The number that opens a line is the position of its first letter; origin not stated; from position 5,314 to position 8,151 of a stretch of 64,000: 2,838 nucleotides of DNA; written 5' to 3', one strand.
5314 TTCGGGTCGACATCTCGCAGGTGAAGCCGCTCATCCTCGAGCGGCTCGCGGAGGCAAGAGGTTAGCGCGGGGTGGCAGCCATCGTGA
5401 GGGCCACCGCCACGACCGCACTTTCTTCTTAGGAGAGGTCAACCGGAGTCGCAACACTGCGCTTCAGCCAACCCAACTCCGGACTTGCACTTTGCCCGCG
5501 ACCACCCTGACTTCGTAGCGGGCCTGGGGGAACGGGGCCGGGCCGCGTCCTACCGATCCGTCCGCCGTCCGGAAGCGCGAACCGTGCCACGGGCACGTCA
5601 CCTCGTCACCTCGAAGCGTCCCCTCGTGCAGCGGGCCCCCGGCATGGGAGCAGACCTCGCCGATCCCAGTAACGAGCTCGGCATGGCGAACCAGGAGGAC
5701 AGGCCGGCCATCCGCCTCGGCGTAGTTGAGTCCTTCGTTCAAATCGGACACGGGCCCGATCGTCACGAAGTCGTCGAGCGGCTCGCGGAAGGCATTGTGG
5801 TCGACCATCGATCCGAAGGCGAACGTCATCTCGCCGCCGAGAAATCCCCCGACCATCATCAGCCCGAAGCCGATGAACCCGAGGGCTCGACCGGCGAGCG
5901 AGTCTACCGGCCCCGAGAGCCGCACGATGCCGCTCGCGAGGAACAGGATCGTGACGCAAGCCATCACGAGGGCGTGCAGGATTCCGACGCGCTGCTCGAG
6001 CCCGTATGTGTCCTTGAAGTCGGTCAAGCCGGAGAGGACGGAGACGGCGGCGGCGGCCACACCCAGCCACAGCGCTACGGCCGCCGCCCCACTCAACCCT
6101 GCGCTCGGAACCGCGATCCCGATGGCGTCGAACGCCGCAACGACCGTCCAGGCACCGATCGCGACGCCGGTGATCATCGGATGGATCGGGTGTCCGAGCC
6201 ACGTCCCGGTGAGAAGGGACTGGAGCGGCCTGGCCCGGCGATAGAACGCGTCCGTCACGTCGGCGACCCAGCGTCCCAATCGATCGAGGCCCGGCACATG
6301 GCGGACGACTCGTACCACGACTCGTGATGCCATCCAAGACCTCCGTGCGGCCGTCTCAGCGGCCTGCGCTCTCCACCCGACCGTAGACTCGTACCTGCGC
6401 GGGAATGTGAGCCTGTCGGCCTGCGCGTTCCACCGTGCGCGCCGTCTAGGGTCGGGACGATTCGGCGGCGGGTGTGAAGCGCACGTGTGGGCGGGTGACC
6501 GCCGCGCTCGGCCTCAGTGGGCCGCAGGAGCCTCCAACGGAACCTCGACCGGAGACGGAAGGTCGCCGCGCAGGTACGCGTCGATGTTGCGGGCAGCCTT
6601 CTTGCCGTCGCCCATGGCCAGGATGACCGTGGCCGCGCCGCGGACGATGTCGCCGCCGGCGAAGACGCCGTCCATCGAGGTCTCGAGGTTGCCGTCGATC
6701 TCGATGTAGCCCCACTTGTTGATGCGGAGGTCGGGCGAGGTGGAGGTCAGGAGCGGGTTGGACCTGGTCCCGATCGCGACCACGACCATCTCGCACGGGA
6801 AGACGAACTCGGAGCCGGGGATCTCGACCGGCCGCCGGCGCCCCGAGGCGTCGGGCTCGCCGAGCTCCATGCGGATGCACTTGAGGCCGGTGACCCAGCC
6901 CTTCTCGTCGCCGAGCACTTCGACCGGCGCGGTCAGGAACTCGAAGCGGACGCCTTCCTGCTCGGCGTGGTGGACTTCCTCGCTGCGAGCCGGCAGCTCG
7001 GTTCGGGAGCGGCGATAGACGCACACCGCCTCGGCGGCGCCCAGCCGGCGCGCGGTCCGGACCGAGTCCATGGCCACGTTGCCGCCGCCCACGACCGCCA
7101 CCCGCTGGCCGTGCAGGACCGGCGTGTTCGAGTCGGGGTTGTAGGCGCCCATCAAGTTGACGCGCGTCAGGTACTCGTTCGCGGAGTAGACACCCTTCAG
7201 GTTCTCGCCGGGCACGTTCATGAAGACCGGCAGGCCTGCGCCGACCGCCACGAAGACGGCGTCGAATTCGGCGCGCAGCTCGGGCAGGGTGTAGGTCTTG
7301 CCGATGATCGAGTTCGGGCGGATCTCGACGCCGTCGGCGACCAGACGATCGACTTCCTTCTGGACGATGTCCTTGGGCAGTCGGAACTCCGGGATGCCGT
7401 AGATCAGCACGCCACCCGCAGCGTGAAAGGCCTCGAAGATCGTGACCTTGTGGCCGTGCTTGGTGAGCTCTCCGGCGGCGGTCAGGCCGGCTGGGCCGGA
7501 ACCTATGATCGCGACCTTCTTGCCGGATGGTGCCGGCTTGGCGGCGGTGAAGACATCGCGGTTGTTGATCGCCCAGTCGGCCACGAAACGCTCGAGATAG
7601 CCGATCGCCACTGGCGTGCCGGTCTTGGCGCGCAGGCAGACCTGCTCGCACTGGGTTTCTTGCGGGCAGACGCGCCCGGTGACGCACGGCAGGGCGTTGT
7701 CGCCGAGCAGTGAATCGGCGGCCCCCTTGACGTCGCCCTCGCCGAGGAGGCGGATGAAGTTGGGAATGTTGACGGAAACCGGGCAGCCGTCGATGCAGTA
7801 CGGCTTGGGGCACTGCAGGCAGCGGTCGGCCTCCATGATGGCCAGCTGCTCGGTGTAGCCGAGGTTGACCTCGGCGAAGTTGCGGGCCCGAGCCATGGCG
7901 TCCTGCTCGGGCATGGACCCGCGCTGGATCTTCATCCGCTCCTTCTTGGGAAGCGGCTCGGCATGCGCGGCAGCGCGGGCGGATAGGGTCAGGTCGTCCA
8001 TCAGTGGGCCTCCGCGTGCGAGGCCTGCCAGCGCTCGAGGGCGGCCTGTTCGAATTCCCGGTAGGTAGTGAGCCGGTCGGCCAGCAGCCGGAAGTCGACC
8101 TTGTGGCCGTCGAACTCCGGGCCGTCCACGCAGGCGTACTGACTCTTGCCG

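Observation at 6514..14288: Complete echABCDEF group-4 [NiFe]-hydrogenase operon immediately followed by an nfnAB/sudBA-like NAD(P)H:ferredoxin oxidoreductase pair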

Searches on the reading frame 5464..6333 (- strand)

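Call 7: search_protein_families(library=pfam, proteins=[window:5464-6333:-], max_evalue=0.01)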
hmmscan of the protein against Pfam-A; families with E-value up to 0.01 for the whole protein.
window:5464-6333:- (289 aa): 3 families
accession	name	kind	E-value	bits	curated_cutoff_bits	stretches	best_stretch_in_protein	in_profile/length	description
PF09990.14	DUF2231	-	1.1e-12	48.6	26.4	1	47-177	1-137/139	Predicted membrane protein (DUF2231)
PF00355.32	Rieske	-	1.9e-12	47.4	20.3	1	190-272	3-86/88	Rieske [2Fe-2S] domain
PF13806.12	Rieske_2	-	0.0021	18.4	27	1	189-285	2-104/104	Rieske-like [2Fe-2S] domain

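Call 8: search_protein_families(library=ncbifam, proteins=[window:5464-6333:-], max_evalue=0.01)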
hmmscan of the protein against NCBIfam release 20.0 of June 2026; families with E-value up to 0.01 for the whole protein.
window:5464-6333:- (289 aa): 8 families
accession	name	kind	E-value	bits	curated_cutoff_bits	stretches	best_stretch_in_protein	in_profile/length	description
NF010001.0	PRK13474.1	subfamily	2.4e-08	33.5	154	1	222-287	101-164/178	cytochrome b6-f complex iron-sulfur subunit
NF041683.1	ant_diox_AndAb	equivalog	2.9e-08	33.8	150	1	192-285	5-99/100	anthranilate 1,2-dioxygenase ferredoxin subunit AndAb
NF045928.1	Cytb6fFeSPetC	equivalog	5.1e-08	32.5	250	1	222-287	102-166/179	cytochrome b6-f complex iron-sulfur subunit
NF007422.0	PRK09965.1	equivalog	2.5e-06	27.5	113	1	214-284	28-98/106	bifunctional 3-phenylpropionate/cinnamic acid dioxygenase ferredoxin subunit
TIGR02377.1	MocE_fam_FeS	subfamily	3.7e-05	23.7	136.15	1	221-284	36-99/101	MocE family 2Fe-2S type ferredoxin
NF042948.2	3PPDioc_HcaC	equivalog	6.7e-05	23.1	150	1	195-284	9-100/105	3-phenylpropionate/cinnamic acid dioxygenase ferredoxin subunit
TIGR02378.1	nirD_assim_sml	equivalog_domain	0.0005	20.2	74.65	1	221-285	36-104/105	nitrite reductase small subunit NirD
TIGR01416.1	Rieske_proteo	equivalog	0.0062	16.6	97.4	0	215-268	104-158/176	ubiquinol-cytochrome c reductase iron-sulfur subunit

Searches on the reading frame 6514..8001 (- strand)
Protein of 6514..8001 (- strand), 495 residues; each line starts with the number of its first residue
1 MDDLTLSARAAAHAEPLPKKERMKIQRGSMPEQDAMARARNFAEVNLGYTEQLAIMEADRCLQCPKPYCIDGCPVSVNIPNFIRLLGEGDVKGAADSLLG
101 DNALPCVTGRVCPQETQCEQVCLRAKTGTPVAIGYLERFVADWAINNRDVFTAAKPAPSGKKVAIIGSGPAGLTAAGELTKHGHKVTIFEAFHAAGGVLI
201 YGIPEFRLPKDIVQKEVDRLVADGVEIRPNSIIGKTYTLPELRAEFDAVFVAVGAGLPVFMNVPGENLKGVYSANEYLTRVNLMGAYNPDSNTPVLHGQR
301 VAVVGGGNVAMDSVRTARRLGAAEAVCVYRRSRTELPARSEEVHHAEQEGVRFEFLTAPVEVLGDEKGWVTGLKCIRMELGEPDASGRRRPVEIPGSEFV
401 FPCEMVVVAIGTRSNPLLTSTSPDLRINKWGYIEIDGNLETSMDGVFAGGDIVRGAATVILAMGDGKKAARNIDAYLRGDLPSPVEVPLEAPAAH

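Call 7: search_protein_families(library=pfam, proteins=[window:6514-8001:-], max_evalue=0.01)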
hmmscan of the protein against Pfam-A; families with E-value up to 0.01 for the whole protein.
window:6514-8001:- (495 aa): 16 families
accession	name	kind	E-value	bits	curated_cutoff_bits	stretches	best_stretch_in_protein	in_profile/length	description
PF14691.11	Fer4_20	-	1.4e-39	134.9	25.8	1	38-147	1-111/113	Dihydroprymidine dehydrogenase domain II, 4Fe-4S cluster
PF07992.20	Pyr_redox_2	-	1e-37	130.6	26.1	1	161-466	1-291/291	Pyridine nucleotide-disulphide oxidoreductase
PF00070.33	Pyr_redox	-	5e-12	46.6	22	2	162-191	1-30/82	Pyridine nucleotide-disulphide oxidoreductase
PF13450.12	NAD_binding_8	-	3.5e-07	30.9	21.9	1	165-197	1-33/68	NAD(P)-binding Rossmann-like domain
PF03486.20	HI0933_like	-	1.7e-06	28.1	50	1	162-196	2-36/244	HI0933-like protein Rossmann domain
PF01946.23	Thi4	-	2.4e-06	27.4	26.2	1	162-228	19-83/235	Thi4 family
PF01262.27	AlaDh_PNT_C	-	3.4e-06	27.1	23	0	297-327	27-57/214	Alanine dehydrogenase/PNT, C-terminal domain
PF13241.12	NAD_binding_7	-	5.7e-06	27.3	22.1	0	296-329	5-36/104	Putative NAD(P)-binding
PF01266.30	DAO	-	1.5e-05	25.2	27.9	1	162-196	1-36/353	FAD dependent oxidoreductase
PF01494.25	FAD_binding_3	-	2e-05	24.5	22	1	162-191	3-32/349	FAD binding domain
PF00890.30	FAD_binding_2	-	2.4e-05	24.1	20.4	1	163-197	2-36/414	FAD binding domain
PF13738.12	Pyr_redox_3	-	2.8e-05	24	30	0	165-191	2-29/305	Pyridine nucleotide-disulphide oxidoreductase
PF01593.30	Amino_oxidase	-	0.00048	20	19.8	1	171-197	2-28/443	Flavin containing amine oxidoreductase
PF12831.13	FAD_oxidored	-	0.00051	19.9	27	1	163-200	2-39/416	FAD dependent oxidoreductase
PF02826.25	2-Hacid_dh_C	-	0.001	19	25.1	0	293-341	31-78/178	D-isomer specific 2-hydroxyacid dehydrogenase, NAD binding domain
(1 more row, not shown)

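Call 8: search_protein_families(library=ncbifam, proteins=[window:6514-8001:-], max_evalue=0.01)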
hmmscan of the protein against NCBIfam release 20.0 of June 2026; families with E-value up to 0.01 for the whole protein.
window:6514-8001:- (495 aa): 98 families (the best 25 are shown)
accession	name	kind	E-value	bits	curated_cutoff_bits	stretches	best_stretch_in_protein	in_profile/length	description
NF009414.0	PRK12778.1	equivalog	2.3e-211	704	1103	1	13-478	282-750/752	bifunctional dihydroorotate dehydrogenase B NAD binding subunit/NADPH-dependent glutamate synthase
TIGR01316.1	gltA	equivalog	7.1e-177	588.7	471.75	1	37-477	4-449/449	NADPH-dependent glutamate synthase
NF009413.0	PRK12775.1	equivalog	2.2e-163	545.5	1895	1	24-481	296-758/1006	putative trifunctional 2-polyprenylphenol hydroxylase/glutamate synthase subunit beta/ferritin domain-containing protein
NF009410.0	PRK12771.1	subfamily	2.7e-127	425.7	516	2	67-480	48-448/566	NAD(P)-binding protein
NF009415.0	PRK12779.1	equivalog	4.2e-123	412.2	1519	1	71-474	212-623/944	putative bifunctional glutamate synthase subunit beta/2-polyprenylphenol hydroxylase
TIGR01318.1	gltD_gamma_fam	subfamily_domain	5.8e-115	384.5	482.95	1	25-478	6-466/467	glutamate synthase, small subunit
NF009454.0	PRK12814.1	equivalog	6.5e-114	381.6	916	2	69-481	104-504/657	putative NADPH-dependent glutamate synthase small subunit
NF009408.0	PRK12769.1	equivalog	5.1e-111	371.8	1003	1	17-477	181-651/659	formate-dependent uric acid utilization protein AegA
NF009451.0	PRK12809.1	equivalog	1.2e-94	317.8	1154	1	32-474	181-631/639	formate-dependent uric acid utilization protein YgfT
TIGR01317.1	GOGAT_sm_gam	subfamily_domain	1.1e-89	301.5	447.7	1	23-480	6-481/485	glutamate synthase small subunit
NF010590.0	PRK13984.1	equivalog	3.6e-87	293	946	1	21-479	152-608/611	putative oxidoreductase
TIGR03315.1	Se_ygfK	equivalog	1.5e-82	277.5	835.3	1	63-482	441-842/1012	putative selenate reductase subunit YgfK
NF009409.0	PRK12770.1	subfamily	1.3e-80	271.2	343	1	154-480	12-353/360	putative glutamate synthase subunit beta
NF045663.1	diclust_near_Sec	equivalog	4.6e-41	140.7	530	1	59-255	10-199/759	pyridine nucleotide-disulfide oxidoreductase/dicluster-binding protein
TIGR01292.1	TRX_reduct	equivalog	7.4e-20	71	343.45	2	294-477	137-300/300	thioredoxin-disulfide reductase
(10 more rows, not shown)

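Call 17: search_solved_structures(query=window:6514-8001:-, max_evalue=1e-30, show_alignments=2)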
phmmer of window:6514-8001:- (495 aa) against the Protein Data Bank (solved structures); distinct sequences matched with E-value up to 1e-30: 12.
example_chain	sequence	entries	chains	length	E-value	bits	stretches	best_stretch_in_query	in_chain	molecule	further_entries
4ylf_B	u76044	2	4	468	1.2e-155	522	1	23-480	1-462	Dihydropyrimidine dehydrogenase subunit A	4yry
5jca_L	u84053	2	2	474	1.7e-152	511.6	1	27-478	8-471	NADH-dependent Ferredoxin:NADP Oxidoreductase (NfnI) subunit alpha | NADH-dependent Ferredoxin:NADP Oxidoreductase subunit alpha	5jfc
5vj7_A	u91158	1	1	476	2.4e-146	491.4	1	25-477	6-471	Oxidoreductase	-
9bov_A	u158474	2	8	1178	4.7e-103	348.6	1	63-488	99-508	Molybdopterin oxidoreductase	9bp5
9n5u_A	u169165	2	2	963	5.1e-99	335.3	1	55-490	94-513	NfnA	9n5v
6s6s_G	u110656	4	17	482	7.5e-99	334.7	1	30-488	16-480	Glutamate synthase [NADPH] small chain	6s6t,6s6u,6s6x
2vdc_G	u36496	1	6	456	4.3e-97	328.9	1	41-488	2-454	GLUTAMATE SYNTHASE [NADPH] SMALL CHAIN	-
8oh5_C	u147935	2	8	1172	8.8e-91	308.1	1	53-481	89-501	Formate dehydrogenase-O, major subunit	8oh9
7mfm_I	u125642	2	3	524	3.1e-66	227.1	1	23-481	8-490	Glutamate synthase (NADPH) small chain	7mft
1h7x_A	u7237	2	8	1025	8.2e-45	156.5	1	40-492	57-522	DIHYDROPYRIMIDINE DEHYDROGENASE | Dihydropyrimidine dehydrogenase [NADP(+)]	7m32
7m31_A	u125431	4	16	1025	8.2e-45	156.5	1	40-492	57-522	Dihydropyrimidine dehydrogenase [NADP(+)]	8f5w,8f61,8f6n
1gt8_A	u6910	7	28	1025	8.2e-45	156.5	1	40-492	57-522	DIHYDROPYRIMIDINE DEHYDROGENASE | Dihydropyrimidine dehydrogenase [NADP(+)]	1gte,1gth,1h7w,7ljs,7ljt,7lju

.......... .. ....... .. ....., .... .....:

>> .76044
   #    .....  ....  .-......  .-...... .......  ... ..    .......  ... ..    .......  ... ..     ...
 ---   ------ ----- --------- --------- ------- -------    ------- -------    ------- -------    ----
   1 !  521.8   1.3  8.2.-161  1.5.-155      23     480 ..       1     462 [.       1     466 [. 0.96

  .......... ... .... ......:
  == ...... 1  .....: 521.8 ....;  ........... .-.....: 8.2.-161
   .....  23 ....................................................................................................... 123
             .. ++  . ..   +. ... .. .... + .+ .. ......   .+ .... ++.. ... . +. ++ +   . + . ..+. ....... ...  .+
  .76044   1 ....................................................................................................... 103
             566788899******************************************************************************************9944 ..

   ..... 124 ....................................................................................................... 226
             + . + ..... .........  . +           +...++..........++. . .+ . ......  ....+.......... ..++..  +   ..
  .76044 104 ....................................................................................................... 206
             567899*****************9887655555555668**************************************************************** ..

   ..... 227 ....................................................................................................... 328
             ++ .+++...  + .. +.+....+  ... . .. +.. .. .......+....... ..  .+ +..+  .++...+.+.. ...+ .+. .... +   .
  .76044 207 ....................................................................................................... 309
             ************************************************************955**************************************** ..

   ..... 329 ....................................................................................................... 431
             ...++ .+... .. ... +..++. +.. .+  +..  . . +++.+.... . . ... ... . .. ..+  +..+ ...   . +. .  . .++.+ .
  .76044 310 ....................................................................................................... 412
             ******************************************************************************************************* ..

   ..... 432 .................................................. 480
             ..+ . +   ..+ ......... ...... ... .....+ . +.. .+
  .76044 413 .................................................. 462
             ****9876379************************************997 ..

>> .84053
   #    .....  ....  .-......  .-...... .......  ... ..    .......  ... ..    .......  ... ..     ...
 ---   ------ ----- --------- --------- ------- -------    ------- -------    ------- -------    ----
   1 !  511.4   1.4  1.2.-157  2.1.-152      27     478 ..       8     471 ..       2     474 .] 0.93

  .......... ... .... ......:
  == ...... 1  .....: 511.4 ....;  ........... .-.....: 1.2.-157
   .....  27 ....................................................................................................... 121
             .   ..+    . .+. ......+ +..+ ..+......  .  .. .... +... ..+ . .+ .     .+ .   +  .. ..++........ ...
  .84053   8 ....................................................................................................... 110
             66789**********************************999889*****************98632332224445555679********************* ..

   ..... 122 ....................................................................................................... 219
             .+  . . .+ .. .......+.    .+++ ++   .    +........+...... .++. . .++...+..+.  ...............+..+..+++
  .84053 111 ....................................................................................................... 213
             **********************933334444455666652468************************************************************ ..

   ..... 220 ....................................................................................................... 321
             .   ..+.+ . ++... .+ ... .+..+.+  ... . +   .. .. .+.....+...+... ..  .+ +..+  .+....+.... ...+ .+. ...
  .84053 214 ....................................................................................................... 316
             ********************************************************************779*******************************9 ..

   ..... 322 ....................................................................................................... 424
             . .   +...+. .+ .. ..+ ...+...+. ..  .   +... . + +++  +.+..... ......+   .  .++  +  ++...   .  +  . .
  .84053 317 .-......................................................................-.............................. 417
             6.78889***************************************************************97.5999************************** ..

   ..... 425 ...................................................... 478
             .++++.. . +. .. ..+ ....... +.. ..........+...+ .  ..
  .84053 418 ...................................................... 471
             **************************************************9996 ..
